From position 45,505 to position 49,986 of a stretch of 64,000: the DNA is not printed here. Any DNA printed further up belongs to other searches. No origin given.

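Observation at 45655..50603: Giant two-catalytic-domain extracellular phosphoesterase plus a split-off lamin-tail partner, both with PEP-CTERM-like tails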

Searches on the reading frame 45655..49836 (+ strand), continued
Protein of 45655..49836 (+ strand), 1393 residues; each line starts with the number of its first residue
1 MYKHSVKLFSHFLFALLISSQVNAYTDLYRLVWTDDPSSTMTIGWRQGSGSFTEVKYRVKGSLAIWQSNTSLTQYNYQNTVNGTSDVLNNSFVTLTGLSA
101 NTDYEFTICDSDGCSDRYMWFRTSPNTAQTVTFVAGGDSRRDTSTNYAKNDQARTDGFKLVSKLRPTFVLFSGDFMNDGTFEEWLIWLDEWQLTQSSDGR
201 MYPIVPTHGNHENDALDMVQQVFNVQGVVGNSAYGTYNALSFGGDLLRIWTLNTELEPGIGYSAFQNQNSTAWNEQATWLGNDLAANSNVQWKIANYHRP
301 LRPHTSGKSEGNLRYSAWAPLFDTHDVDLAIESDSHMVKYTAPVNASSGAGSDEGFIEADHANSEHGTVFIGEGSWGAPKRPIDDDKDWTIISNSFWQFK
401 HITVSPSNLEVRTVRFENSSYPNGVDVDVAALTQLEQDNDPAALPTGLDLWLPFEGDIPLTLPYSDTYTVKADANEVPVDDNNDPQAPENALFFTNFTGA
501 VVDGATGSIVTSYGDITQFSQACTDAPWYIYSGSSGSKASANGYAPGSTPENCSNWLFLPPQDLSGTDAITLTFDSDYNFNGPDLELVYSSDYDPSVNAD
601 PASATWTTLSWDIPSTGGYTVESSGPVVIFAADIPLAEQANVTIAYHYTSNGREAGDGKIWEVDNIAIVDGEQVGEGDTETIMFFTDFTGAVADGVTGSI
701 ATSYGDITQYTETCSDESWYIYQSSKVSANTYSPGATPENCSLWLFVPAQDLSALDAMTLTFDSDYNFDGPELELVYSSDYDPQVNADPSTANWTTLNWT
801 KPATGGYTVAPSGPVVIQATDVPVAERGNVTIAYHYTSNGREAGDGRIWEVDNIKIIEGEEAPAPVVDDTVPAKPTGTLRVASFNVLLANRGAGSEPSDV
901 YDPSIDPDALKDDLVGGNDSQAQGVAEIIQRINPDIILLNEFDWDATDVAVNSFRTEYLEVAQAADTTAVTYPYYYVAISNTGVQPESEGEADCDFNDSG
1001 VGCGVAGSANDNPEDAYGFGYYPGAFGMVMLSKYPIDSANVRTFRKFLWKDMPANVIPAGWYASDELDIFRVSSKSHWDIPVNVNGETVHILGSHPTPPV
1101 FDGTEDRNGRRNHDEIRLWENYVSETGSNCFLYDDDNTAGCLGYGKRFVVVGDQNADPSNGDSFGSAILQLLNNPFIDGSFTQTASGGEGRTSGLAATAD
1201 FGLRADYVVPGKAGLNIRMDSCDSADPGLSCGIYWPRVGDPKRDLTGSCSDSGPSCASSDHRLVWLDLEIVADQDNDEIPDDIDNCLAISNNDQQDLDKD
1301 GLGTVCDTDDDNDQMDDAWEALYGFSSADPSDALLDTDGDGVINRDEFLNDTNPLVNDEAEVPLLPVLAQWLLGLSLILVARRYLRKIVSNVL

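Call 15: find_encoding_contigs(protein=P0001, flank=10000, max_places=3)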
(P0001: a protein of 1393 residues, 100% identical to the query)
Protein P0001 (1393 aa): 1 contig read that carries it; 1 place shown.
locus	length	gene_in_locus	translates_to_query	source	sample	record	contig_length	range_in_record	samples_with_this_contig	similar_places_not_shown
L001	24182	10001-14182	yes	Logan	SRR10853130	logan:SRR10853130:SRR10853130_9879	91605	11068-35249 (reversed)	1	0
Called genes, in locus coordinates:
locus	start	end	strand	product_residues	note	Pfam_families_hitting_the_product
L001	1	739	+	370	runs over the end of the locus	PF01882:DUF58 (weak)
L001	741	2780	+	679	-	PF11992:TgpA_N, PF01841:Transglut_core, PF13559:DUF4129 (weak)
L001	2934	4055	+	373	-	PF08545:ACP_syn_III, PF08541:ACP_syn_III_C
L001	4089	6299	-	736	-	PF13336:AcetylCoA_hyd_C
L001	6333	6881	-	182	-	PF03061:4HBT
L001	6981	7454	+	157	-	PF06945:DUF1289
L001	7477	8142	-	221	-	PF07603:Lcl_C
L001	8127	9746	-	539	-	PF01292:Ni_hydr_CYTB, PF09459:EB_dh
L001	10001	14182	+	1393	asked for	PF16656:Pur_ac_phosph_N, PF00149:Metallophos (weak), PF03372:Exo_endo_phos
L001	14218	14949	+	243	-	PF00932:LTD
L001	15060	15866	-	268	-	PF00520:Ion_trans, PF08016:PKD_channel (weak), PF07885:Ion_trans_2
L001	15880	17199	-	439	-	PF00202:Aminotran_3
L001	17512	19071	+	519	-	PF10144:SMP_2 (weak), PF00211:Guanylate_cyc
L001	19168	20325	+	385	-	-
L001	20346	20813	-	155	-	PF09500:YiiD_C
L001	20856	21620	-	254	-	PF00149:Metallophos, PF12850:Metallophos_2 (faint)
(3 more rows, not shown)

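Call 16: find_encoding_contigs(protein=P0008, flank=10000, max_places=3)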
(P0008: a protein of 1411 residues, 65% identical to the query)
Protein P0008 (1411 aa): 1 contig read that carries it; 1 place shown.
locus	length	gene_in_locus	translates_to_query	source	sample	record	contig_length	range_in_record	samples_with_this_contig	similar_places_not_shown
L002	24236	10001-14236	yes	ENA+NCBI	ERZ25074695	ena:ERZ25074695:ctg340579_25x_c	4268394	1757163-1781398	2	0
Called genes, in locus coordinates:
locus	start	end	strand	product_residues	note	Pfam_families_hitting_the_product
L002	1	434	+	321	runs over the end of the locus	PF01381:HTH_3, PF13560:HTH_31 (weak), PF17765:MLTR_LBD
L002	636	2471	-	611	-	PF07719:TPR_2 (faint), PF13428:TPR_14 (faint), PF13432:TPR_16 (weak), PF14559:TPR_19 (faint), PF13181:TPR_8 (faint), PF13414:TPR_11 (faint), PF23914:TPR_CcmH_CycH (weak), PF13844:Glyco_transf_41, +4 more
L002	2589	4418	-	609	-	PF00082:Peptidase_S8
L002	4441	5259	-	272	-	PF23023:Anti-Pycsar_Apyc1, PF00753:Lactamase_B (weak), PF12706:Lactamase_B_2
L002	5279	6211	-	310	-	PF04231:Endonuclease_1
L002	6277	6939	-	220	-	-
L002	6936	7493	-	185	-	PF09721:Exosortase_EpsH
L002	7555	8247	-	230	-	PF07603:Lcl_C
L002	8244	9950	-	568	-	PF01292:Ni_hydr_CYTB, PF09459:EB_dh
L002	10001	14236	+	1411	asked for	PF16656:Pur_ac_phosph_N, PF00149:Metallophos (weak), PF16409:DUF5017 (faint), PF03372:Exo_endo_phos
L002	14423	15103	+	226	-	-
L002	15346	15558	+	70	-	PF04324:Fer2_BFD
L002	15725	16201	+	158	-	PF00210:Ferritin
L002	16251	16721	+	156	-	PF00210:Ferritin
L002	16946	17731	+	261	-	PF00497:SBP_bac_3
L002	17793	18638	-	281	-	PF00497:SBP_bac_3 (faint)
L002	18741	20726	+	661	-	PF00753:Lactamase_B, PF12706:Lactamase_B_2 (weak), PF14863:Alkyl_sulf_dimr, PF14864:Alkyl_sulf_C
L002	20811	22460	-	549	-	PF00501:AMP-binding, PF23562:AMP-binding_C_3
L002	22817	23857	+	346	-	PF12625:Arabinose_bd, PF12833:HTH_18, PF00165:HTH_AraC (weak)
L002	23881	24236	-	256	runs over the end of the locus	PF00563:EAL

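Call 17: find_encoding_contigs(protein=P0006, flank=10000, max_places=2)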
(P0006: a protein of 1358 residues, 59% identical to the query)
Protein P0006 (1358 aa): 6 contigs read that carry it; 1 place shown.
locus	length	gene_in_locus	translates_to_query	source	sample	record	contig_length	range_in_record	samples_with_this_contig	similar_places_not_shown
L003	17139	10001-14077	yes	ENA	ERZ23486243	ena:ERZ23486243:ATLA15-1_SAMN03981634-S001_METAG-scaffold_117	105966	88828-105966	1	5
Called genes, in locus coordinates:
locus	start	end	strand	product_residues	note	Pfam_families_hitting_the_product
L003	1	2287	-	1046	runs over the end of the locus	PF00873:ACR_tran, PF03176:MMPL (weak)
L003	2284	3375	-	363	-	PF25917:BSH_RND (faint), PF25973:BSH_CzcB (faint), PF25944:Beta-barrel_RND (weak), PF25954:Beta-barrel_RND_2, PF25967:RND-MFP_C, PF25989:YknX_C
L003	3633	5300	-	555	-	PF16655:PhoD_N, PF09423:PhoD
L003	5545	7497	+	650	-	PF02872:5_nucleotid_C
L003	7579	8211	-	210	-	PF07603:Lcl_C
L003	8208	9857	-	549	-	PF01292:Ni_hydr_CYTB, PF09459:EB_dh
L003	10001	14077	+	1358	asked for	PF16656:Pur_ac_phosph_N, PF00149:Metallophos (weak), PF03372:Exo_endo_phos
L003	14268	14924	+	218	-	-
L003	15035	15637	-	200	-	-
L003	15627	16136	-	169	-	-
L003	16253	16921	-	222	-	-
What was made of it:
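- PhoD and 5'-nucleotidase are adjacent in L003 (call 17).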

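Call 18: find_encoding_contigs(protein=P0010, flank=10000, max_places=2)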
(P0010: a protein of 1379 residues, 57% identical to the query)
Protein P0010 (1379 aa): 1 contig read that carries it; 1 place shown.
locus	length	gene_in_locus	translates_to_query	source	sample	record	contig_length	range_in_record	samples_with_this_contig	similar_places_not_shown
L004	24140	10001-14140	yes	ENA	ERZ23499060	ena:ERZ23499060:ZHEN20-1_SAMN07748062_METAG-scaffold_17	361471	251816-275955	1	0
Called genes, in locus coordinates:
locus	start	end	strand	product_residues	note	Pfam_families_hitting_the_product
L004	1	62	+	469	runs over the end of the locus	PF04055:Radical_SAM, PF06969:HemN_C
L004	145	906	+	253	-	PF00027:cNMP_binding, PF13545:HTH_Crp_2, PF00325:Crp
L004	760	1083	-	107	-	-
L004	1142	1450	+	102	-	-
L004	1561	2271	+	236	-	PF05597:Phasin (faint), PF00887:ACBP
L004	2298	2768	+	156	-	PF21982:RecX_HTH1, PF02631:RecX_HTH2, PF21981:RecX_HTH3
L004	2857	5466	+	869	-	PF01411:tRNA-synt_2c, PF07973:tRNA_SAD, PF02272:DHHA1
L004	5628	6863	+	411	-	PF00696:AA_kinase, PF01842:ACT (weak), PF22468:ACT_9 (weak), PF01842:ACT (weak), PF13840:ACT_7, PF22468:ACT_9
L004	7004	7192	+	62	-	PF02599:CsrA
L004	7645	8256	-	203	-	PF07603:Lcl_C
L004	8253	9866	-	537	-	PF01292:Ni_hydr_CYTB, PF09459:EB_dh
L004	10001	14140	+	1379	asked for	PF16656:Pur_ac_phosph_N, PF00149:Metallophos (weak), PF16409:DUF5017 (faint), PF03372:Exo_endo_phos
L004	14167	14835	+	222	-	-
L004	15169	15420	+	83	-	PF04277:OAD_gamma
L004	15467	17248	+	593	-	PF00682:HMGL-like, PF25919:BSH_CusB (faint), PF02436:PYC_OADA, PF00364:Biotin_lipoyl, PF25917:BSH_RND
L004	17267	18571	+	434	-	PF03977:OAD_beta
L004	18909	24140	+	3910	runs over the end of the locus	PF05345:He_PIG, PF17963:Big_9, PF17803:Cadherin_4, PF17963:Big_9, PF17803:Cadherin_4, PF17963:Big_9, PF05345:He_PIG, PF17517:IgGFc_binding, +12 more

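Call 19: find_encoding_contigs(protein=P0017, flank=10000, max_places=2)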
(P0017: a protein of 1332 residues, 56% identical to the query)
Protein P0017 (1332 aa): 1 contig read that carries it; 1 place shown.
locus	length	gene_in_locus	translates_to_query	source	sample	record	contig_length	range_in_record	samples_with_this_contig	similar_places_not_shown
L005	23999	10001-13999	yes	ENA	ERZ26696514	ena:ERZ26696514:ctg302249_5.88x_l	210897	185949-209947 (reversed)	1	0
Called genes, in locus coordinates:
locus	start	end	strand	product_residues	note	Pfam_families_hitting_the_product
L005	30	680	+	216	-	PF01386:Ribosomal_L25p, PF14693:Ribosomal_TL5_C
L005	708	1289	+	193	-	PF01195:Pept_tRNA_hydro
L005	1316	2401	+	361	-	PF01926:MMR_HSR1, PF02421:FeoB_N (weak), PF06071:YchF-GTPase_C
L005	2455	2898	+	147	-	PF04940:BLUF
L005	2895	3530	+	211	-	PF00596:Aldolase_II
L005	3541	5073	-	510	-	PF00990:GGDEF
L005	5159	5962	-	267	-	PF00218:IGPS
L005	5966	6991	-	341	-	PF02885:Glycos_trans_3N, PF00591:Glycos_transf_3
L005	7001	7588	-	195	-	PF00117:GATase, PF07722:Peptidase_C26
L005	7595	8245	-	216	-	PF07603:Lcl_C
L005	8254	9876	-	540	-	PF09459:EB_dh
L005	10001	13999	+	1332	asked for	PF16656:Pur_ac_phosph_N, PF00149:Metallophos, PF20773:InhA-like_MAM (faint), PF16409:DUF5017 (faint), PF03372:Exo_endo_phos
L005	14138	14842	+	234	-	-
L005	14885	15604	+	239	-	PF00932:LTD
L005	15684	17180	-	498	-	PF04715:, PF00425:Chorismate_bind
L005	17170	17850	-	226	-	PF00702:Hydrolase, PF12710:HAD, PF13419:HAD_2, PF13242:Hydrolase_like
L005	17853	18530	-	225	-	PF00834:Ribul_P_3_epim, PF01729:QRPTase_C (faint)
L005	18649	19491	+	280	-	PF12048:DUF3530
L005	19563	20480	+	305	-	PF01145:Band_7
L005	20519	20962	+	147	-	PF01957:NfeD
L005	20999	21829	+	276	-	PF01678:DAP_epimerase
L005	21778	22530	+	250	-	PF04340:DUF484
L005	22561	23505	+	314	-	PF02899:Phage_int_SAM_1, PF13495:Phage_int_SAM_4 (weak), PF00589:Phage_integrase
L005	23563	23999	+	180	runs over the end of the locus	PF00227:Proteasome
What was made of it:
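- L004 and L005 also lack a linked exosortase (calls 18, 19).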

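Call 20: find_encoding_contigs(protein=P0009, flank=10000, max_places=2)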
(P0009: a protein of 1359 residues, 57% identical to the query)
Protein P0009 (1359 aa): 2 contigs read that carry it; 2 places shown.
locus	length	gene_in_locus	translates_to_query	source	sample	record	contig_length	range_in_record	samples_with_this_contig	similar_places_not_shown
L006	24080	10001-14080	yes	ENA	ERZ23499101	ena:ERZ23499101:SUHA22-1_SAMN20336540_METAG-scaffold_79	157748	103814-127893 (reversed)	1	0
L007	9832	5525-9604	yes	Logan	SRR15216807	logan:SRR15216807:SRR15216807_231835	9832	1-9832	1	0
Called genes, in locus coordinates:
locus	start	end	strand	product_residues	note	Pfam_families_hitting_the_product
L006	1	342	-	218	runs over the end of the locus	PF00561:Abhydrolase_1, PF00975:Thioesterase (weak), PF12146:Hydrolase_4, PF12697:Abhydrolase_6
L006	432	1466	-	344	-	PF00246:Peptidase_M14, PF10994:DUF2817 (faint)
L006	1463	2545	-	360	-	-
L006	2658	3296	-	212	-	PF00440:TetR_N, PF13305:TetR_C_33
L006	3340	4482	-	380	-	PF04820:Trp_halogenase (faint), PF13450:NAD_binding_8 (faint), PF01494:FAD_binding_3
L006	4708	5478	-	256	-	PF23023:Anti-Pycsar_Apyc1, PF00753:Lactamase_B, PF12706:Lactamase_B_2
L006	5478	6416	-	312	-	PF04231:Endonuclease_1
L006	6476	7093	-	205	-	-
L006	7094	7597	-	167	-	PF09721:Exosortase_EpsH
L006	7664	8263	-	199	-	PF07603:Lcl_C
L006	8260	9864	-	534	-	PF09459:EB_dh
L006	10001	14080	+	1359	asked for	PF16656:Pur_ac_phosph_N, PF00149:Metallophos (weak), PF16409:DUF5017 (faint), PF03372:Exo_endo_phos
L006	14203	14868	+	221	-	-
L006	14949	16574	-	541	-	PF12792:CSS-motif (weak), PF00563:EAL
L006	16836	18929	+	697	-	PF13089:PP_kinase_N, PF02503:PP_kinase, PF17941:PP_kinase_C_1, PF13091:PLDc_2, PF13090:PP_kinase_C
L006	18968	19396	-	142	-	PF09722:Xre_MbcA_ParS_C (weak)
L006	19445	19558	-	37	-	-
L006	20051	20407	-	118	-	PF01638:HxlR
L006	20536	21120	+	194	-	PF02525:Flavodoxin_2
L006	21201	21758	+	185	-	PF02627:CMD (weak)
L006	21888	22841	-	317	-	PF00520:Ion_trans, PF07885:Ion_trans_2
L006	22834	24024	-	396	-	PF06772:LtrA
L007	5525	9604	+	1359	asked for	PF16656:Pur_ac_phosph_N, PF00149:Metallophos (weak), PF16409:DUF5017 (faint), PF03372:Exo_endo_phos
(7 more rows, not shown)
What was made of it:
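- Polyphosphate kinase lies nearby in L006 (call 20).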
